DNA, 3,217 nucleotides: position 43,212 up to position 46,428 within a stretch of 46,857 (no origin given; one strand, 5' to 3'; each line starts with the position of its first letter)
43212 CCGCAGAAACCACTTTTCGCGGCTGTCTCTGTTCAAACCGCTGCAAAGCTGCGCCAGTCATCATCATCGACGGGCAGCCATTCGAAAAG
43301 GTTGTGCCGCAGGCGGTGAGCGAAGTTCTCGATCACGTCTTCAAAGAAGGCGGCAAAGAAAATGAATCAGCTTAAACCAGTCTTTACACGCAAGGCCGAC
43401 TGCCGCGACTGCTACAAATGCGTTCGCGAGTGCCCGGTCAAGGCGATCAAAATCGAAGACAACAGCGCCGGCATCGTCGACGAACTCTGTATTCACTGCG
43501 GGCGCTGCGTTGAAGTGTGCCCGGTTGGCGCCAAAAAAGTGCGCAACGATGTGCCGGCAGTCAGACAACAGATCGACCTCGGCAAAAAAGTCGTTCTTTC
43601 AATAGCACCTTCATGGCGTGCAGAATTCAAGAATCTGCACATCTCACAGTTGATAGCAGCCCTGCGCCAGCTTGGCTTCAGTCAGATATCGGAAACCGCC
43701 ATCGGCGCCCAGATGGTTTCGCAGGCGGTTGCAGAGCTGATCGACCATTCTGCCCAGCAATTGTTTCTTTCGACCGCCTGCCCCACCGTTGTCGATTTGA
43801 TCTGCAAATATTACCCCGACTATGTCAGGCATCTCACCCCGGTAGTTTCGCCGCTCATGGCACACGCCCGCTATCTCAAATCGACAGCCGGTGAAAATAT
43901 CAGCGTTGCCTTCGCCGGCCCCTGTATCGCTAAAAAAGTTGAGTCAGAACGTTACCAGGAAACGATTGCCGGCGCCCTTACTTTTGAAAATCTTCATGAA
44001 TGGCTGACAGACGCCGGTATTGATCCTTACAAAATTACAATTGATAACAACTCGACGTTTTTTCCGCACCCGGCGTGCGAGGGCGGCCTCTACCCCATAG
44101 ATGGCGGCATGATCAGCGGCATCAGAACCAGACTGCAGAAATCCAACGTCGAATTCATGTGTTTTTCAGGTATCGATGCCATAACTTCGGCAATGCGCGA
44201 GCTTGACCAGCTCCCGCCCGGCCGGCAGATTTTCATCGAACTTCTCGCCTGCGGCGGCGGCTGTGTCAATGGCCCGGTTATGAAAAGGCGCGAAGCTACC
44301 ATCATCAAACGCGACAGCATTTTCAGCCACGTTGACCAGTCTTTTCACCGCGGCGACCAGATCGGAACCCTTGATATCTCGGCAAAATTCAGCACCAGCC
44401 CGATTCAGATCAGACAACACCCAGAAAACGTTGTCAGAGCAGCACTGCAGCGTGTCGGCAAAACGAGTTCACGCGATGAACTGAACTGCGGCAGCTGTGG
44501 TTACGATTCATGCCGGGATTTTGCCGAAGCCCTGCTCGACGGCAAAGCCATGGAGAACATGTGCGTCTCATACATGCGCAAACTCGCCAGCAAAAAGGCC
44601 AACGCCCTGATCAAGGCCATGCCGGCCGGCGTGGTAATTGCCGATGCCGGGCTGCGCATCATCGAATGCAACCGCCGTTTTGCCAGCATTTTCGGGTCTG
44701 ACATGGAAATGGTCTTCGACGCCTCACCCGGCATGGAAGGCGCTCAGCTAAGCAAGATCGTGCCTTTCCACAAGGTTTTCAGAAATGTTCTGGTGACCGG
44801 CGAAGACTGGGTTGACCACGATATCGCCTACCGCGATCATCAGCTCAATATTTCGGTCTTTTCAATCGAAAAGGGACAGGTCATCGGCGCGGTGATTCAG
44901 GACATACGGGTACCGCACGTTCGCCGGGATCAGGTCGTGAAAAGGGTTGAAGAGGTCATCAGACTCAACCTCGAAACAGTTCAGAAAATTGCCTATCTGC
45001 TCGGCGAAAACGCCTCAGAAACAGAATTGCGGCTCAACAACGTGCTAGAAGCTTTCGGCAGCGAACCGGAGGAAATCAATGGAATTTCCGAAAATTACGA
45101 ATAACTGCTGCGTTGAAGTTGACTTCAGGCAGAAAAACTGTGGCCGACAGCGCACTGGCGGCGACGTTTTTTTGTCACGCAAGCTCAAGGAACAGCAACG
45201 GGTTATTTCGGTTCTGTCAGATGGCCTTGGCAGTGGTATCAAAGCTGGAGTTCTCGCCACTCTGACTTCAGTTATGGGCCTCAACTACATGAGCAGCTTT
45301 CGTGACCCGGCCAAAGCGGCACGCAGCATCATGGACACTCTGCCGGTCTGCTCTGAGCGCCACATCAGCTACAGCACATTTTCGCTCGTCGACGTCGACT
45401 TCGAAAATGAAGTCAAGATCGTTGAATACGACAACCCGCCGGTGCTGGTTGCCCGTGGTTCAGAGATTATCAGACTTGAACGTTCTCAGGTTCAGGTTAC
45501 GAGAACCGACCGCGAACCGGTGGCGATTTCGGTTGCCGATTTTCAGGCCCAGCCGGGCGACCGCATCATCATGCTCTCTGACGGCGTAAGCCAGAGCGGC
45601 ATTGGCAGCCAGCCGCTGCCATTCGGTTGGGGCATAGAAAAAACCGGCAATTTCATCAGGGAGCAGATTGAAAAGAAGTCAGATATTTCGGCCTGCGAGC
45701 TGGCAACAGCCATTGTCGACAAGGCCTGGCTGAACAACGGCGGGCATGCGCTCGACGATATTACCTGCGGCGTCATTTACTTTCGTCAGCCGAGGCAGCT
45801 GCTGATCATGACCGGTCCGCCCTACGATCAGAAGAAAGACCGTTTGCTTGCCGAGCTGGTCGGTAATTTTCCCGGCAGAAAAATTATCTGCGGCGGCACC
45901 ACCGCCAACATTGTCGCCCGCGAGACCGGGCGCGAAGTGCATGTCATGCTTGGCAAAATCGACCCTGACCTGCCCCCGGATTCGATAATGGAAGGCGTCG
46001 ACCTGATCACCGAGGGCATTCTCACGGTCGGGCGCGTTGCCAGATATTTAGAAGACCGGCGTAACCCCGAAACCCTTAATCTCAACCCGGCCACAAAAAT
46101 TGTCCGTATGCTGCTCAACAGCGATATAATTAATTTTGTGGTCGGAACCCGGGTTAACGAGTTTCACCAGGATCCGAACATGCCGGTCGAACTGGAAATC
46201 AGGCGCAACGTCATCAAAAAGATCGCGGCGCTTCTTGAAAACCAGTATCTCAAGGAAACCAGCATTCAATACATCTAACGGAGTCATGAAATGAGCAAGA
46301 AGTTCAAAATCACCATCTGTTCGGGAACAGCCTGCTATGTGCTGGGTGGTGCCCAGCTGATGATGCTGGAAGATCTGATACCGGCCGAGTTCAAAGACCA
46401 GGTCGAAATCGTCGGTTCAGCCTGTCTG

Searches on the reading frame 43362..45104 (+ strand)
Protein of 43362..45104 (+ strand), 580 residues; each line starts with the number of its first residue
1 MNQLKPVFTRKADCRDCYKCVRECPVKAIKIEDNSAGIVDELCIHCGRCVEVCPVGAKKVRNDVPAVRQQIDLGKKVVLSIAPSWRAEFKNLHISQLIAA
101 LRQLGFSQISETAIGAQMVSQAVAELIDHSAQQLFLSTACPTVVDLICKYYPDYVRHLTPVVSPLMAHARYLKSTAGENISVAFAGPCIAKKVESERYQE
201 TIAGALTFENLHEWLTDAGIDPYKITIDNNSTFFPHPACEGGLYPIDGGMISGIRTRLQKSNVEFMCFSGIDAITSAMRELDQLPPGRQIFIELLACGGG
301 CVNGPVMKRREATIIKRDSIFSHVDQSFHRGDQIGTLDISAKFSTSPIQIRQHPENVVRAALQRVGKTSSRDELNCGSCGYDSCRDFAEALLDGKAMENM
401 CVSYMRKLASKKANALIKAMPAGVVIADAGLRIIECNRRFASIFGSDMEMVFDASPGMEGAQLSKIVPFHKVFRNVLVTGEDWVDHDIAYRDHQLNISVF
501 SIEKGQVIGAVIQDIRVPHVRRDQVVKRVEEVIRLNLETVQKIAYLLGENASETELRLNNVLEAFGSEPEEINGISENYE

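Call 79: search_protein_families(library=pfam, proteins=[window:43362-45104:+], max_evalue=0.001)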
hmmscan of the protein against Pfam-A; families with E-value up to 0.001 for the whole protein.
window:43362-45104:+ (580 aa): 17 families
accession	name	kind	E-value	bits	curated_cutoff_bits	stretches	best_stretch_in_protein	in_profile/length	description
PF02906.19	Fe_hyd_lg_C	-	8.9e-43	147.1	22.1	1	75-305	1-245/245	Iron only hydrogenase large subunit, C-terminal domain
PF04060.18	FeS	-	1.7e-10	40.9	23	1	374-402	4-32/33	Putative Fe-S cluster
PF13237.11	Fer4_10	-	1.5e-08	34.9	25.5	1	11-54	6-53/53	4Fe-4S dicluster domain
PF12838.12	Fer4_7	-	1.6e-08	35.3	27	1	14-57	2-52/52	4Fe-4S dicluster domain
PF00037.32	Fer4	-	3.3e-08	33.4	21.1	1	38-57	3-22/24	4Fe-4S binding domain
PF13188.13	PAS_8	-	1.2e-07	31.8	21.8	1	415-450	5-38/65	PAS domain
PF25160.1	LdpA_Fe-S-bd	-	1.2e-07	31.8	27.6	1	16-57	4-42/49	LdpA Fe-S cluster-binding domain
PF13187.11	Fer4_9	-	1.9e-07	31.4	27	1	14-56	2-50/52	4Fe-4S dicluster domain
PF14697.11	Fer4_21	-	8.2e-07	29.5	35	1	11-55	5-53/59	4Fe-4S dicluster domain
PF12837.12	Fer4_6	-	1.5e-06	28.3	25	1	38-57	4-23/24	4Fe-4S binding domain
PF13484.11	Fer4_16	-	6.1e-06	27.4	30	0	43-61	2-20/66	4Fe-4S double cluster binding domain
PF13183.11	Fer4_8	-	0.0001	23.2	27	1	42-69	4-31/68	4Fe-4S dicluster domain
PF13426.13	PAS_9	-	0.00028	21.5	27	0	421-515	1-101/103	PAS domain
PF12798.12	Fer4_3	-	0.00032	21.7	27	1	43-57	1-15/15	4Fe-4S binding domain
PF12797.12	Fer4_2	-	0.00055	20.2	24.5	1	40-55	7-22/22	4Fe-4S binding domain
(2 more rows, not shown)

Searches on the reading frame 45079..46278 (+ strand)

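Call 79: search_protein_families(library=pfam, proteins=[window:45079-46278:+], max_evalue=0.001)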
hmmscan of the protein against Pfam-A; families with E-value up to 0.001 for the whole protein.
window:45079-46278:+ (399 aa): 1 family
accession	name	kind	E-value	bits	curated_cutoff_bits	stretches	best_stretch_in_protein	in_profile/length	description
PF07228.17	SpoIIE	-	4.1e-13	50.1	25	1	39-233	2-189/192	Stage II sporulation protein E (SpoIIE)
